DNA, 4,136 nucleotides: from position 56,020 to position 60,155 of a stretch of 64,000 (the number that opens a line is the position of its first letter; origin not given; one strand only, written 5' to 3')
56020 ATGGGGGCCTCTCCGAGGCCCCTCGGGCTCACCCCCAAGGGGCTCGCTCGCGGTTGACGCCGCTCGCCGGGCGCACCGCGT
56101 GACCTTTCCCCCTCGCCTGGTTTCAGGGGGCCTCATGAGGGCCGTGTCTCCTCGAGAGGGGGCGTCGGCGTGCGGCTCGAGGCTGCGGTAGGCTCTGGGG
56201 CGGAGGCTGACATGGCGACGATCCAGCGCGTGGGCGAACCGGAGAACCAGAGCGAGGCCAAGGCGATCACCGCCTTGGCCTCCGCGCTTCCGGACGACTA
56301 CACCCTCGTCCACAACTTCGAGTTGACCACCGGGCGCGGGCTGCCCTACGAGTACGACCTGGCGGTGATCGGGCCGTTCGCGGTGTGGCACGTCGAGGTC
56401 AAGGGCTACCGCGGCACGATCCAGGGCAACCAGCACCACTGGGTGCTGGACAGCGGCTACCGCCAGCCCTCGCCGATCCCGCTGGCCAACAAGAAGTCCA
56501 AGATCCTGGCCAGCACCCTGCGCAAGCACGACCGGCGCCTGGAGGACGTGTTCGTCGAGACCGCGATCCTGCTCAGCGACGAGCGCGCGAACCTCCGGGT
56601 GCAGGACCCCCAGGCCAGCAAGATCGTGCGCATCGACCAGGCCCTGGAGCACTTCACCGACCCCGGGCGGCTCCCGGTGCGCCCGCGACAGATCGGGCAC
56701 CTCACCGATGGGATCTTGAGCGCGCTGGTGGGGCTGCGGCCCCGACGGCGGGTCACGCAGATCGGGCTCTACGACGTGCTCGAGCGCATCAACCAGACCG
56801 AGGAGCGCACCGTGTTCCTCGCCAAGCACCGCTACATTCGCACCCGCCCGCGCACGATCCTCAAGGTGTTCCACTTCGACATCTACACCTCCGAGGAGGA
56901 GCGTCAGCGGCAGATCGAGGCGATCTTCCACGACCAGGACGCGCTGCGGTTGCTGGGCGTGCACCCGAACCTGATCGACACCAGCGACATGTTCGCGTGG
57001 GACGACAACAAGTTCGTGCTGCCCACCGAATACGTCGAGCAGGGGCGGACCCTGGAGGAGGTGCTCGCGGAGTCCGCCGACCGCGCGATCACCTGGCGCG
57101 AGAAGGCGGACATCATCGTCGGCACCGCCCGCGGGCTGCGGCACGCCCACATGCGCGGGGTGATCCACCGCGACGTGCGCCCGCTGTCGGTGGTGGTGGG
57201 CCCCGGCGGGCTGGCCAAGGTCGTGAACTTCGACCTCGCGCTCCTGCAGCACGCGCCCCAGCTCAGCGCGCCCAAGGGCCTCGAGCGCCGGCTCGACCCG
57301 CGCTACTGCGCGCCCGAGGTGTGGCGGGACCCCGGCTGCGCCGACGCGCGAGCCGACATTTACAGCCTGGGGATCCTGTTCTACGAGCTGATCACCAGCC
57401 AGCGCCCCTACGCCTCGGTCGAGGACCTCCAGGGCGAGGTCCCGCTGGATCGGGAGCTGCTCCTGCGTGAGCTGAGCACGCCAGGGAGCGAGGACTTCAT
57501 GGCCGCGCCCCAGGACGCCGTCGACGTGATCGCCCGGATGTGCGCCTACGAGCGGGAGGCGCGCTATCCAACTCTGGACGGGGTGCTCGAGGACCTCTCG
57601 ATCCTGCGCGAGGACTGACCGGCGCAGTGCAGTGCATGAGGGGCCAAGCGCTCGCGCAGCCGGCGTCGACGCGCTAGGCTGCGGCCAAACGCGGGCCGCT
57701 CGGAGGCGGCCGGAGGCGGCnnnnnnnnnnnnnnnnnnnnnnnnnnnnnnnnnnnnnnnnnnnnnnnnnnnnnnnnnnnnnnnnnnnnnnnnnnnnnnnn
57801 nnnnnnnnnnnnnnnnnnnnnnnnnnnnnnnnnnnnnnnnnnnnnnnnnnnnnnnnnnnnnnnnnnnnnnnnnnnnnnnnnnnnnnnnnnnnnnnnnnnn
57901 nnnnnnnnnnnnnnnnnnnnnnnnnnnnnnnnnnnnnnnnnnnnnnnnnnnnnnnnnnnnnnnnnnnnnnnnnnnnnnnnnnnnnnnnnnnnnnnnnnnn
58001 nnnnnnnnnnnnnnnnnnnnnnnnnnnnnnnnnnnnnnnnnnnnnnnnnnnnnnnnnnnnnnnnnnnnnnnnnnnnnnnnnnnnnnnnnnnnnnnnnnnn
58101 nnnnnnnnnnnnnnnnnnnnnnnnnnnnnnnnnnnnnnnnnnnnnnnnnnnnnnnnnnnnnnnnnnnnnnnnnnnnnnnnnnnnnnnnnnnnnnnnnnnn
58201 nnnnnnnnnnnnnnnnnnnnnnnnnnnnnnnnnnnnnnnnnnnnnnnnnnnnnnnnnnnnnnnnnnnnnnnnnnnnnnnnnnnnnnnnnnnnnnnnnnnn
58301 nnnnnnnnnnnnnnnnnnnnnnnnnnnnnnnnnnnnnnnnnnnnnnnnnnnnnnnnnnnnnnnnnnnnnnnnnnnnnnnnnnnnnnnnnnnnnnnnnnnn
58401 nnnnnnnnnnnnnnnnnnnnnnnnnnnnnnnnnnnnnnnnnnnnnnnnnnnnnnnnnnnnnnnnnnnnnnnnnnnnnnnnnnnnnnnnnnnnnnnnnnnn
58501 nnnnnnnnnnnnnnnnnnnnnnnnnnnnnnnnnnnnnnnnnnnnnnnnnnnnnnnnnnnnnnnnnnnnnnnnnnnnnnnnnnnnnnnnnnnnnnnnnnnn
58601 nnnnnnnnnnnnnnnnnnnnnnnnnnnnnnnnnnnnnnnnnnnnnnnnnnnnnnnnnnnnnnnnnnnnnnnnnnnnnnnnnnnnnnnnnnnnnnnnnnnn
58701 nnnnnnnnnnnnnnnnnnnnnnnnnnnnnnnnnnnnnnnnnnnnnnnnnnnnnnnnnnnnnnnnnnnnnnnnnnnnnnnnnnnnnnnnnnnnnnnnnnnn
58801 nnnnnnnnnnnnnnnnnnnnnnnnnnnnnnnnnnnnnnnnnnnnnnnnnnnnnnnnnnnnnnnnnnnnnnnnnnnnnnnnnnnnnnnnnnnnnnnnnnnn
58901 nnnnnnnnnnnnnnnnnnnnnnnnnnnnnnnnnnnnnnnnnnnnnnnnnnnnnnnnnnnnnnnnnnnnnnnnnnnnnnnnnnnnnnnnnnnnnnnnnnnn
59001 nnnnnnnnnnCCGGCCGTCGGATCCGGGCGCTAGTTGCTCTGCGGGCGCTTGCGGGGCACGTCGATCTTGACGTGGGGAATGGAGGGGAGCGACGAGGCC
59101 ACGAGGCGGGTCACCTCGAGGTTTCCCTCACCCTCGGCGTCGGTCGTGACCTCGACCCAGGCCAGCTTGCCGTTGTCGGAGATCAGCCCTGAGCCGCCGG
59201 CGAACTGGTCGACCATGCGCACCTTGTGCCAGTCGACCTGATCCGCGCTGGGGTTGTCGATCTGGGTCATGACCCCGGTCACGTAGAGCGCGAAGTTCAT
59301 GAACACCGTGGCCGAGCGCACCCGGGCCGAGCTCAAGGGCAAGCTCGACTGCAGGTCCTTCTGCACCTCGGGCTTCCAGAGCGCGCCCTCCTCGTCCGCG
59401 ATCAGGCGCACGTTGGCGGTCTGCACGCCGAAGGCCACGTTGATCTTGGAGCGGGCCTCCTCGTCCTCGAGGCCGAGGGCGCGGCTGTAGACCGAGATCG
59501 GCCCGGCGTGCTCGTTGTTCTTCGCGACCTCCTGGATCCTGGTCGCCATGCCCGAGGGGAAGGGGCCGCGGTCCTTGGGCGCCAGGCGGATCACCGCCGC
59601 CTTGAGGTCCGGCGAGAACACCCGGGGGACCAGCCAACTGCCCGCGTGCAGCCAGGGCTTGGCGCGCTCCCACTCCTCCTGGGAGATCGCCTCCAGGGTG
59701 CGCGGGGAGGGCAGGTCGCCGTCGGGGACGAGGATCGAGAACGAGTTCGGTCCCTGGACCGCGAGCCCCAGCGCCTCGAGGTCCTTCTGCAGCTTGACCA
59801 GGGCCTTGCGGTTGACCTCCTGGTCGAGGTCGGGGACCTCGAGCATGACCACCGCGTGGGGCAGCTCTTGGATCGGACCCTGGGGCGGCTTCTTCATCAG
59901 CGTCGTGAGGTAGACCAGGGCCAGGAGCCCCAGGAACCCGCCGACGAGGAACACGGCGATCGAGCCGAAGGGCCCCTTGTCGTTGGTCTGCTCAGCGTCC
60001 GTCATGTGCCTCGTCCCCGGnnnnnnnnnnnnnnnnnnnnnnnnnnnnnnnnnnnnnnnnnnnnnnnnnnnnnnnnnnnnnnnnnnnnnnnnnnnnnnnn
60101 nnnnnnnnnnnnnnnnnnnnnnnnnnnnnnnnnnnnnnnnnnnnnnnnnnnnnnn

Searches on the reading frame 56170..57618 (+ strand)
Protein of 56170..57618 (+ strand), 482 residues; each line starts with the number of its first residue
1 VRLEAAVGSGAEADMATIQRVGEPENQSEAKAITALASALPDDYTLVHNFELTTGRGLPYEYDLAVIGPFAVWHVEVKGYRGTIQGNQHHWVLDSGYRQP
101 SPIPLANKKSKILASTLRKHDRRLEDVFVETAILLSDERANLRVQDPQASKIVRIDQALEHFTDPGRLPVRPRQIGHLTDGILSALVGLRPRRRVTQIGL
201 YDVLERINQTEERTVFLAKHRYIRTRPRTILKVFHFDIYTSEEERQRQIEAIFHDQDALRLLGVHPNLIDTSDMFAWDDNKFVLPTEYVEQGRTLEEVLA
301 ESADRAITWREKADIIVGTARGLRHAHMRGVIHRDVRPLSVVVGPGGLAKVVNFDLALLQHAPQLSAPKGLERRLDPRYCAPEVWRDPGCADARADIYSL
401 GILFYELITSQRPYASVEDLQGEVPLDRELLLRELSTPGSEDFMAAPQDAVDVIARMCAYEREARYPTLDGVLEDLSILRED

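Call 4: search_protein_families(library=pfam, proteins=[window:56170-57618:+], max_evalue=0.1)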
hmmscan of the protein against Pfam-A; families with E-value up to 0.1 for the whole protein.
window:56170-57618:+ (482 aa): 3 families
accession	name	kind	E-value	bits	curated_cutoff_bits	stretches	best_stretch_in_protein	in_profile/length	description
PF00069.31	Pkinase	-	1.2e-24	87.5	31.7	1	242-466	35-252/263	Protein kinase domain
PF07714.23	PK_Tyr_Ser-Thr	-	4.2e-19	69.3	23.1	1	242-420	38-211/258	Protein tyrosine and serine/threonine kinase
PF08378.17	NERD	-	1.1e-16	61.7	22.1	1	26-135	3-110/111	Nuclease-related domain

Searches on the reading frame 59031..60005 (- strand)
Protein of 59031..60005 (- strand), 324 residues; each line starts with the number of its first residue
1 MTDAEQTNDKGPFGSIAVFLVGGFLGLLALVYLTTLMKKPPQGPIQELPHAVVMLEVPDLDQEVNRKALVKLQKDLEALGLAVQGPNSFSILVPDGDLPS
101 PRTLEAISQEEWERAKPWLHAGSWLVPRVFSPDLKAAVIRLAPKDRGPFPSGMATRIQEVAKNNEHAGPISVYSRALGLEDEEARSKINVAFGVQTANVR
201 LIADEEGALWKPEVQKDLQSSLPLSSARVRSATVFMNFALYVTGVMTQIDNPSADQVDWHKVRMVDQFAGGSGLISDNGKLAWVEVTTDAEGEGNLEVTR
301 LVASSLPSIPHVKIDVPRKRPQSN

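Call 4: search_protein_families(library=pfam, proteins=[window:59031-60005:-], max_evalue=0.1)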
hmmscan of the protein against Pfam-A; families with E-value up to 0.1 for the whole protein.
window:59031-60005:- (324 aa): 0 families

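Call 5: search_protein_families(library=ncbifam, proteins=[window:59031-60005:-], max_evalue=0.1)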
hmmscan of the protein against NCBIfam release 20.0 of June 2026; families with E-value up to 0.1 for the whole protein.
window:59031-60005:- (324 aa): 0 families

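Call 55: find_homologous_proteins(query=window:59031-60005:-, max_evalue=0.001)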
Query window:59031-60005:- (324 aa): 4 proteins with E <= 0.001 among 6286 candidates.
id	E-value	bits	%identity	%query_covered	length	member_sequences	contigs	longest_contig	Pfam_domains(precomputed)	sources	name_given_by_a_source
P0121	6.3e-137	474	67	100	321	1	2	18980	-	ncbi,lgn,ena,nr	ncbi:MAG: hypothetical protein KDD82_15525 [Planctomycetes bacterium]|nr:hypothetical protein [Planc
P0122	1.5e-122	427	59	99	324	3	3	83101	-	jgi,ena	-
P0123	1.7e-60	223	43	83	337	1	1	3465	-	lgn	-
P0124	1.7e-48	183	37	88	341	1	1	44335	-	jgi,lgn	-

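Call 66: predict_structure(alignment_id=A2)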
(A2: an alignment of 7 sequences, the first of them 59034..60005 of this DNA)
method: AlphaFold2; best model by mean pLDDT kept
length: 324 residues; sequences in the alignment: 7
mean_pLDDT: 83.6   pTM: 0.78
mean pLDDT of the five models: 83.6, 82.6, 82.1, 81.3, 80.9
residues with pLDDT >= 90: 187; 70-90: 80; 50-70: 23; < 50: 34
segments of 3 or more residues with pLDDT < 50: 1-15, 35-46, 319-324
pLDDT, mean of each block of 10 residues (from residue 1): 34 49 64 46 47 92 94 97 93 94 96 96 92 94 83 95 95 90 91 87 93 93 83 94 95 94 92 88 90 82 89 71 36
secondary structure, 60 per line:
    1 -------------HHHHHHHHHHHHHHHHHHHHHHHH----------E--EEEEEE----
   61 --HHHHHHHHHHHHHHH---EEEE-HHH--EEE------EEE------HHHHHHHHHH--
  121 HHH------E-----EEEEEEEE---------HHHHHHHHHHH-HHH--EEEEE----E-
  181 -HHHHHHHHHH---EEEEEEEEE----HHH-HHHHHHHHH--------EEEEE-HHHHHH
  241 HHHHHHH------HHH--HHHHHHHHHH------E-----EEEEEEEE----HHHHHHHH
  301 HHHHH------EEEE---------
elements in order: H14-37 E51-56 H63-77 E81-84 E91-93 E100-102 H109-118 E136-143 H153-163 E170-174 H182-191 E195-203 H212-220 E229-233 H235-247 H259-268 E281-288 H293-305 E312-315

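Call 70: fold_search(model_id=the predicted structure, library=pdb)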
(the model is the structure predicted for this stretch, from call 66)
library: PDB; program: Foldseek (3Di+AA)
matches with E <= 10: 842; with E <= 0.001: 1
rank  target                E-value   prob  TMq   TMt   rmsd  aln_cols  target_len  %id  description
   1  4nez                  8.4e-04  1.00  0.25  0.44   8.5       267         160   10  Crystal Structure of an engineered protein with ferredoxin fold, Northeast Structural Genomics Consortium (NESG) Target  (released 2014-01-15)
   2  9syj_B                1.6e-03  1.00  0.26  0.11   4.3       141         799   16  Asymmetric hexameric MmpS4-MmpL4 complex from Mycobacterium tuberculosis with "short" coiled-coil domain (released 2026-01-28)
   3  9syj_A                1.7e-03  1.00  0.26  0.11   4.3       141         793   16  Asymmetric hexameric MmpS4-MmpL4 complex from Mycobacterium tuberculosis with "short" coiled-coil domain (released 2026-01-28)
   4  4dop_A                1.8e-03  0.60  0.22  0.09  16.8       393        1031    9  Crystal structure of the CusBA heavy-metal efflux complex from Escherichia coli, R mutant (released 2012-06-20)
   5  9syt_B                2.4e-03  1.00  0.25  0.11   4.4       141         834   17  Asymmetric hexameric MmpS4-MmpL4 complex from Mycobacterium tuberculosis with "long" coiled-coil domain (released 2026-01-28)
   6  9syj_C                3.1e-03  1.00  0.26  0.12   4.3       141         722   16  Asymmetric hexameric MmpS4-MmpL4 complex from Mycobacterium tuberculosis with "short" coiled-coil domain (released 2026-01-28)
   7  3t56_A                3.1e-03  0.33  0.19  0.08  19.2       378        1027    8  Crystal structure of the pre-extrusion state of the CusBA adaptor-transporter complex (released 2012-06-20)
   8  4dx6_A                5.3e-03  0.60  0.24  0.10  17.7       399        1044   11  Transport of drugs by the multidrug transporter AcrB involves an access and a deep binding pocket that are separated b (released 2012-05-02)
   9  8yr0_A                6.0e-03  0.35  0.20  0.09  18.3       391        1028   12  Cryo-EM Structure of AdeG from Acinetobacter baumannii (released 2025-01-01)
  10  9b46                  8.2e-03  1.00  0.27  0.13   7.0       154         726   19  Mycolicibacterium smegmatis MmpL5 structure (released 2024-10-02)
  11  9gi0_B                8.7e-03  0.99  0.21  0.10   5.0       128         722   15  Truncated MmpL4 in detergent (released 2025-02-19)
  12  8zkp_A                9.8e-03  1.00  0.23  0.10   4.1       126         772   18  Cryo-EM structure of the efflux transporter MmpL5/MmpS5 from Mycobacterium tuberculosis, C3 symmetry (released 2025-05-21)
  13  3ne5_A                1.1e-02  0.35  0.22  0.09  16.9       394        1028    8  Crystal structure of the CusBA heavy-metal efflux complex from Escherichia coli (released 2011-03-02)
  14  7cz9_E                1.1e-02  0.25  0.19  0.07  20.8       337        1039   12  Crystal structure of multidrug efflux transporter OqxB from Klebsiella pneumoniae (released 2021-09-22)
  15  4k0e_B                1.1e-02  0.20  0.19  0.09  18.4       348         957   11  X-ray crystal structure of a heavy metal efflux pump, crystal form II (released 2013-10-16)
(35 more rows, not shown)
